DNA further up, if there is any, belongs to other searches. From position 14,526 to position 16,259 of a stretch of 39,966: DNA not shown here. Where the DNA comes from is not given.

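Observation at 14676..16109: Orphan, diverged Pup-ligase/deamidase (PafA/Dop) family gene with no Pup, ARC/Mpa or proteasome genes around it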

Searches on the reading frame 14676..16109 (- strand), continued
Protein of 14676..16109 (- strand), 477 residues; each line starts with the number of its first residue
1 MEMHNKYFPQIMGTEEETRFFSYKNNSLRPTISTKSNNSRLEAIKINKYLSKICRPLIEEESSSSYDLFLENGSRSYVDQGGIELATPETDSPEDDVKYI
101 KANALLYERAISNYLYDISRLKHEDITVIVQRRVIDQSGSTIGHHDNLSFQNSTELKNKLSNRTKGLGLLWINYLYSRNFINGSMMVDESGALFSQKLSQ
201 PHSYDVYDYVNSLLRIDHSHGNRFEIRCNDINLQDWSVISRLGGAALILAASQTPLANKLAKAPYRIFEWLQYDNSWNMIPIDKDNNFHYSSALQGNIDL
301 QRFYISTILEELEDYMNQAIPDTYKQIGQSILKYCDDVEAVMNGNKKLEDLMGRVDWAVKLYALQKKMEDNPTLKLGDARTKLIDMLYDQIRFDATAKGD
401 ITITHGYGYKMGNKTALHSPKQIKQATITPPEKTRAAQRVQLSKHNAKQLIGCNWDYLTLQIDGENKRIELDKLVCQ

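Call 20: find_related_loci(query=A2, collection=genome_contigs, flank=10000)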
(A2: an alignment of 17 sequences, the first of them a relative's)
Query A2 (477 aa) in genome_contigs; peptide patterns used: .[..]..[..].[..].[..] (x = any residue, [..] = any of these).
18 stretches matched a pattern; 12 encode a relative of the query (tblastn E <= 1e-3); 12 distinct loci.
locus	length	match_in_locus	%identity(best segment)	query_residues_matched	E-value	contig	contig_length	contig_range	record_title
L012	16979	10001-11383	42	5-473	1e-114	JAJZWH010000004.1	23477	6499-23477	MAG: bacterium isolate TL1-1.bin26 NODE_1415_length_23477_cov_1.126253, whole genome shotgun sequence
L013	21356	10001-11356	41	8-476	1e-106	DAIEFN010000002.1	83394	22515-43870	MAG TPA_asm: Candidatus Saccharibacteria bacterium isolate clean967 NODE_2_length_83394_cov_18.614184, whole genome shot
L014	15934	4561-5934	30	4-464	4e-51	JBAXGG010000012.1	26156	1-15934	MAG: Candidatus Saccharibacteria bacterium isolate ELA291 MAG291_12, whole genome shotgun sequence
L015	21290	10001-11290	28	8-442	2e-46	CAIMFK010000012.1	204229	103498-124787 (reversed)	uncultured Candidatus Saccharibacteria bacterium isolate AM-lipid-02-D2_bin-0413 genome assembly, contig: bin-0413:12/15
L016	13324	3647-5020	30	8-471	8e-46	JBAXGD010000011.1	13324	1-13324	MAG: bacterium isolate ELA288 MAG288_11, whole genome shotgun sequence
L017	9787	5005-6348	27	1-458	7e-44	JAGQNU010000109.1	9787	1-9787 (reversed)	MAG: Candidatus Saccharibacteria bacterium isolate HKST-UBA76 2008_355983, whole genome shotgun sequence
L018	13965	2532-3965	27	1-474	1e-43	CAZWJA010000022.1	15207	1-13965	MAG TPA_asm: uncultured Candidatus Saccharibacteria bacterium isolate SRP192515_co2_169 genome assembly, contig: NODE_32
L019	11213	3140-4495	28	8-467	9e-43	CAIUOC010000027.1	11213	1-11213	uncultured Candidatus Saccharibacteria bacterium isolate Umea3p3_bin-0045 genome assembly, contig: bin-0045:027/106, who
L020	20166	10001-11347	27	8-460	5e-41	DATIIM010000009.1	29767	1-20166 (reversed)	MAG TPA_asm: Patescibacteria group bacterium isolate SMAG_U15665 k141_579317, whole genome shotgun sequence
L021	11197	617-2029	27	5-460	6e-40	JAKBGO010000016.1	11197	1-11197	MAG: bacterium isolate DBS1-1.bin53 NODE_10562_length_11197_cov_2.037037, whole genome shotgun sequence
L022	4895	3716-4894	26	8-408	7e-34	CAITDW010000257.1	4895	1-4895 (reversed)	uncultured Candidatus Saccharibacteria bacterium isolate Umea3_bin-0930 genome assembly, contig: bin-0930:257/259, whole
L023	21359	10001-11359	29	1-461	3e-33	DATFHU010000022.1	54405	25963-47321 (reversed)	MAG TPA_asm: Candidatus Saccharimonadales bacterium isolate SMAG_U8697 k141_2625041, whole genome shotgun sequence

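Call 28: predict_structure(alignment_id=A2)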
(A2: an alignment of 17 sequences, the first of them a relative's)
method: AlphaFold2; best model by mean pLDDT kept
length: 477 residues; sequences in the alignment: 17
mean_pLDDT: 88.7   pTM: 0.91
mean pLDDT of the five models: 88.7, 86.2, 84.0, 83.8, 83.5
residues with pLDDT >= 90: 325; 70-90: 109; 50-70: 38; < 50: 5
segments of 3 or more residues with pLDDT < 50: 1-3
pLDDT, mean of each block of 10 residues (from residue 1): 68 90 83 76 91 87 66 91 91 96 97 96 94 67 85 76 84 93 92 90 66 81 88 96 97 93 66 77 93 94 98 95 98 99 97 96 95 92 92 96 96 95 97 93 92 91 93 70
secondary structure, 60 per line:
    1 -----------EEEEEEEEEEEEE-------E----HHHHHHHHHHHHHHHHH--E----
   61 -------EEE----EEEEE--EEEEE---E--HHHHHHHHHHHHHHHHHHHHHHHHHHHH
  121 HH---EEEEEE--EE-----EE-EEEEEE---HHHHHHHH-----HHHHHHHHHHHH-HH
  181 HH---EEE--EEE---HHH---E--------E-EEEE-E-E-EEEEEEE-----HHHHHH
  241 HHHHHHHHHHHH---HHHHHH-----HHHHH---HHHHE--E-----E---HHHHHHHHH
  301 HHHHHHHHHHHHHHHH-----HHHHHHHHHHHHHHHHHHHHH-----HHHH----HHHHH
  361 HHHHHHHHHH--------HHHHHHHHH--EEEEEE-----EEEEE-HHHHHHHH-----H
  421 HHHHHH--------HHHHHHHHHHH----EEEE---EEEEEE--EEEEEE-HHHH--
elements in order: E12-24 H37-53 E68-70 E75-79 E82-86 H93-122 E126-131 E144-149 H153-160 H166-177 H179-182 E186-188 E191-193 E214-217 E223-229 H235-252 H256-261 H267-271 H275-278 H292-316 H322-342 H348-351 H356-370 H379-387 E390-395 E401-405 H407-414 H420-426 H435-445 E450-453 E457-462 E465-470 H472-475
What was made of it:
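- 14676..16109 (-): Intact 477-aa gene for a type-A (Patescibacteria-specific) member of the PafA/Dop Pup-ligase family. AF2 model pLDDT 88.7, pTM 0.91 (call 28).
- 15909..15950 (-): Short 14-residue linker (residues 54-67) where Dop carries its 40-65-residue Dop loop. The Dop loop is absent. Secondary structure comes from the model (call 28).
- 15447..15479 (-): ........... (residues 211-221), a shortened segment. It replaces the alpha-loop end and the canonical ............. motif, which holds PafA R201 and R207. The model is of low confidence here (block pLDDT 66, call 28).
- On Pup-ligase/deamidase family (Pfam PF03136): AF2 pLDDT 88.7 and pTM 0.91 (call 28).
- The model is of low confidence in the alpha-loop region (call 28).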

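Call 30: search_protein_representatives(alignment_id=A2)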
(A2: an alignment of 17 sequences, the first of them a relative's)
Query: 17 sequences, 478 profile positions. Proteins with E-value up to 0.001 (for the whole library): 2812; up to 1e-10: 1380; up to 1e-30: 170. The best 150 are listed.
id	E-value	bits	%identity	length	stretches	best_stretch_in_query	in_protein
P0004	8.4e-201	684.2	-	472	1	3-469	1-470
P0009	2.7e-196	669.3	-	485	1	1-477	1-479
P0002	1.2e-194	663.8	-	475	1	4-466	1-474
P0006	1.4e-194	663.6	-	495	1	1-476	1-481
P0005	1.5e-193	660.3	-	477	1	3-467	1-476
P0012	2.2e-173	593.7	-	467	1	1-454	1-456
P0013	3.3e-173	593.2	-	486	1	5-475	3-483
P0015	2.1e-158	544.3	-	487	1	1-476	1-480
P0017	1.3e-149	515.4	-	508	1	4-477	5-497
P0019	3.9e-143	494.0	-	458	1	7-456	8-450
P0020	1.5e-142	492.1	-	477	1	5-458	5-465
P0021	5.3e-129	447.4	-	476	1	3-467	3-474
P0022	2.6e-125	435.2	-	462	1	12-459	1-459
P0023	9.3e-124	430.1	-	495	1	5-468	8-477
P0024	1.3e-122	426.3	-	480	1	5-459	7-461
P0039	1.1e-114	400.2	-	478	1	2-455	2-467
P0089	1.8e-91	323.7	-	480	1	6-469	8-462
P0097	2.4e-87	310.1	-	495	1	3-462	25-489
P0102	9.3e-86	304.8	-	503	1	4-467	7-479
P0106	6.4e-84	298.8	-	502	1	9-454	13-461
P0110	2.0e-81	290.5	-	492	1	5-463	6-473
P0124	1.5e-76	274.4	-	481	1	6-451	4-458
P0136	6.4e-64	232.8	-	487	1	7-453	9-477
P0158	1.7e-40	155.6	-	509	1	5-468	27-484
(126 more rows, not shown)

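Call 31: fold_search(model_id=the predicted structure, library=pdb)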
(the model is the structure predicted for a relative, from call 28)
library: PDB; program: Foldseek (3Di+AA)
matches with E <= 10: 347; with E <= 0.001: 27
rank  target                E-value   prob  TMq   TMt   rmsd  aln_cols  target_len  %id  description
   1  7oxv                  9.6e-19  1.00  0.72  0.69   5.6       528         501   15  Crystal structure of depupylase Dop in the Dop-loop-inserted state (released 2021-12-01)
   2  4b0r                  1.5e-18  1.00  0.70  0.73   5.3       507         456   15  Structure of the Deamidase-Depupylase Dop of the Prokaryotic Ubiquitin-like Modification Pathway (released 2012-09-12)
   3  5lrt                  5.2e-18  1.00  0.69  0.70   6.4       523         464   16  Structure of the Deamidase-Depupylase Dop of the Prokaryotic Ubiquitin-like Modification Pathway in Complex with ADP and (released 2017-02-01)
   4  7oyh_A                5.7e-18  1.00  0.72  0.72   5.2       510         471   15  Crystal structure of depupylase Dop in complex with Pup and ADP/tetrafluoromagnesate (released 2021-12-01)
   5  4bjr_B                7.7e-18  1.00  0.71  0.69   6.4       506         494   16  Crystal structure of the complex between Prokaryotic Ubiquitin-like Protein Pup and its Ligase PafA (released 2013-05-01)
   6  7oxy_A                9.0e-18  1.00  0.69  0.70   5.8       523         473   15  Crystal structure of depupylase Dop in complex with Pup and AMP-PCP (released 2021-12-01)
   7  4bjr_A                9.9e-18  1.00  0.69  0.66   6.6       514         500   16  Crystal structure of the complex between Prokaryotic Ubiquitin-like Protein Pup and its Ligase PafA (released 2013-05-01)
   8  7oy3_A                4.9e-17  1.00  0.68  0.69   6.4       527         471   15  Crystal structure of depupylase Dop in complex with phosphorylated Pup and ADP (released 2021-12-01)
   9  9cku_G                3.5e-15  1.00  0.61  0.75   6.6       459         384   18  Complex of M. smegmatis Dop with M. tuberculosis CoaX and Pup91 (released 2024-11-13)
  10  4b0t_B                1.8e-12  1.00  0.61  0.62   7.3       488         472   18  Structure of the Pup Ligase PafA of the Prokaryotic Ubiquitin-like Modification Pathway in Complex with ADP (released 2012-09-12)
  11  4b0t_A                2.8e-11  1.00  0.60  0.61  11.8       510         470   17  Structure of the Pup Ligase PafA of the Prokaryotic Ubiquitin-like Modification Pathway in Complex with ADP (released 2012-09-12)
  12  1tt4_A                4.8e-06  1.00  0.41  0.52   6.9       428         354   11  Structure of NP459575, a predicted glutathione synthase from Salmonella typhimurium (released 2004-08-17)
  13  1r8g_B                4.7e-05  1.00  0.36  0.45   8.0       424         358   11  Structure and function of YbdK (released 2004-08-17)
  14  1r8g_A                6.3e-05  1.00  0.39  0.50   8.1       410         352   10  Structure and function of YbdK (released 2004-08-17)
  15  3ln7_A                9.4e-05  1.00  0.38  0.27  10.3       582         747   10  Crystal structure of a bifunctional glutathione synthetase from Pasteurella multocida (released 2011-04-13)
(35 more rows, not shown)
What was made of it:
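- On Pup-ligase/deamidase family (Pfam PF03136): The top 11 Foldseek PDB hits are all Dop or PafA, E from 1e-18 to 1e-11, TM 0.6-0.72 (call 31).
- After PafA/Dop, the next structural neighbours are YbdK and GCL enzymes (call 31).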

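Call 39: search_solved_structures(query=P0018, max_evalue=0.001, show_alignments=5)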
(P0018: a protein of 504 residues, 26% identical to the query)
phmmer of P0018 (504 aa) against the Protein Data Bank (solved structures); distinct sequences matched with E-value up to 0.001: 5.
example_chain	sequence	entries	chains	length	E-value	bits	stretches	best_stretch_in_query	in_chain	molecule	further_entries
9cku_G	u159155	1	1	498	4.4e-117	394.9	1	4-490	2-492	Pup deamidase/depupylase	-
4b0r_A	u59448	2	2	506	2.3e-114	386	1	4-480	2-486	DEAMIDASE-DEPUPYLASE DOP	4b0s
5lrt_A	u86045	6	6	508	2.6e-114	385.8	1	4-480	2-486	Depupylase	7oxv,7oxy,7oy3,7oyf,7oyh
4b0t_A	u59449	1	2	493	5.6e-72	246.1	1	78-438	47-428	PUP--PROTEIN LIGASE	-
4bjr_A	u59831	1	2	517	3e-71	243.7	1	78-438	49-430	PUP--PROTEIN LIGASE, PROKARYOTIC UBIQUITIN-LIKE PROTEIN PUP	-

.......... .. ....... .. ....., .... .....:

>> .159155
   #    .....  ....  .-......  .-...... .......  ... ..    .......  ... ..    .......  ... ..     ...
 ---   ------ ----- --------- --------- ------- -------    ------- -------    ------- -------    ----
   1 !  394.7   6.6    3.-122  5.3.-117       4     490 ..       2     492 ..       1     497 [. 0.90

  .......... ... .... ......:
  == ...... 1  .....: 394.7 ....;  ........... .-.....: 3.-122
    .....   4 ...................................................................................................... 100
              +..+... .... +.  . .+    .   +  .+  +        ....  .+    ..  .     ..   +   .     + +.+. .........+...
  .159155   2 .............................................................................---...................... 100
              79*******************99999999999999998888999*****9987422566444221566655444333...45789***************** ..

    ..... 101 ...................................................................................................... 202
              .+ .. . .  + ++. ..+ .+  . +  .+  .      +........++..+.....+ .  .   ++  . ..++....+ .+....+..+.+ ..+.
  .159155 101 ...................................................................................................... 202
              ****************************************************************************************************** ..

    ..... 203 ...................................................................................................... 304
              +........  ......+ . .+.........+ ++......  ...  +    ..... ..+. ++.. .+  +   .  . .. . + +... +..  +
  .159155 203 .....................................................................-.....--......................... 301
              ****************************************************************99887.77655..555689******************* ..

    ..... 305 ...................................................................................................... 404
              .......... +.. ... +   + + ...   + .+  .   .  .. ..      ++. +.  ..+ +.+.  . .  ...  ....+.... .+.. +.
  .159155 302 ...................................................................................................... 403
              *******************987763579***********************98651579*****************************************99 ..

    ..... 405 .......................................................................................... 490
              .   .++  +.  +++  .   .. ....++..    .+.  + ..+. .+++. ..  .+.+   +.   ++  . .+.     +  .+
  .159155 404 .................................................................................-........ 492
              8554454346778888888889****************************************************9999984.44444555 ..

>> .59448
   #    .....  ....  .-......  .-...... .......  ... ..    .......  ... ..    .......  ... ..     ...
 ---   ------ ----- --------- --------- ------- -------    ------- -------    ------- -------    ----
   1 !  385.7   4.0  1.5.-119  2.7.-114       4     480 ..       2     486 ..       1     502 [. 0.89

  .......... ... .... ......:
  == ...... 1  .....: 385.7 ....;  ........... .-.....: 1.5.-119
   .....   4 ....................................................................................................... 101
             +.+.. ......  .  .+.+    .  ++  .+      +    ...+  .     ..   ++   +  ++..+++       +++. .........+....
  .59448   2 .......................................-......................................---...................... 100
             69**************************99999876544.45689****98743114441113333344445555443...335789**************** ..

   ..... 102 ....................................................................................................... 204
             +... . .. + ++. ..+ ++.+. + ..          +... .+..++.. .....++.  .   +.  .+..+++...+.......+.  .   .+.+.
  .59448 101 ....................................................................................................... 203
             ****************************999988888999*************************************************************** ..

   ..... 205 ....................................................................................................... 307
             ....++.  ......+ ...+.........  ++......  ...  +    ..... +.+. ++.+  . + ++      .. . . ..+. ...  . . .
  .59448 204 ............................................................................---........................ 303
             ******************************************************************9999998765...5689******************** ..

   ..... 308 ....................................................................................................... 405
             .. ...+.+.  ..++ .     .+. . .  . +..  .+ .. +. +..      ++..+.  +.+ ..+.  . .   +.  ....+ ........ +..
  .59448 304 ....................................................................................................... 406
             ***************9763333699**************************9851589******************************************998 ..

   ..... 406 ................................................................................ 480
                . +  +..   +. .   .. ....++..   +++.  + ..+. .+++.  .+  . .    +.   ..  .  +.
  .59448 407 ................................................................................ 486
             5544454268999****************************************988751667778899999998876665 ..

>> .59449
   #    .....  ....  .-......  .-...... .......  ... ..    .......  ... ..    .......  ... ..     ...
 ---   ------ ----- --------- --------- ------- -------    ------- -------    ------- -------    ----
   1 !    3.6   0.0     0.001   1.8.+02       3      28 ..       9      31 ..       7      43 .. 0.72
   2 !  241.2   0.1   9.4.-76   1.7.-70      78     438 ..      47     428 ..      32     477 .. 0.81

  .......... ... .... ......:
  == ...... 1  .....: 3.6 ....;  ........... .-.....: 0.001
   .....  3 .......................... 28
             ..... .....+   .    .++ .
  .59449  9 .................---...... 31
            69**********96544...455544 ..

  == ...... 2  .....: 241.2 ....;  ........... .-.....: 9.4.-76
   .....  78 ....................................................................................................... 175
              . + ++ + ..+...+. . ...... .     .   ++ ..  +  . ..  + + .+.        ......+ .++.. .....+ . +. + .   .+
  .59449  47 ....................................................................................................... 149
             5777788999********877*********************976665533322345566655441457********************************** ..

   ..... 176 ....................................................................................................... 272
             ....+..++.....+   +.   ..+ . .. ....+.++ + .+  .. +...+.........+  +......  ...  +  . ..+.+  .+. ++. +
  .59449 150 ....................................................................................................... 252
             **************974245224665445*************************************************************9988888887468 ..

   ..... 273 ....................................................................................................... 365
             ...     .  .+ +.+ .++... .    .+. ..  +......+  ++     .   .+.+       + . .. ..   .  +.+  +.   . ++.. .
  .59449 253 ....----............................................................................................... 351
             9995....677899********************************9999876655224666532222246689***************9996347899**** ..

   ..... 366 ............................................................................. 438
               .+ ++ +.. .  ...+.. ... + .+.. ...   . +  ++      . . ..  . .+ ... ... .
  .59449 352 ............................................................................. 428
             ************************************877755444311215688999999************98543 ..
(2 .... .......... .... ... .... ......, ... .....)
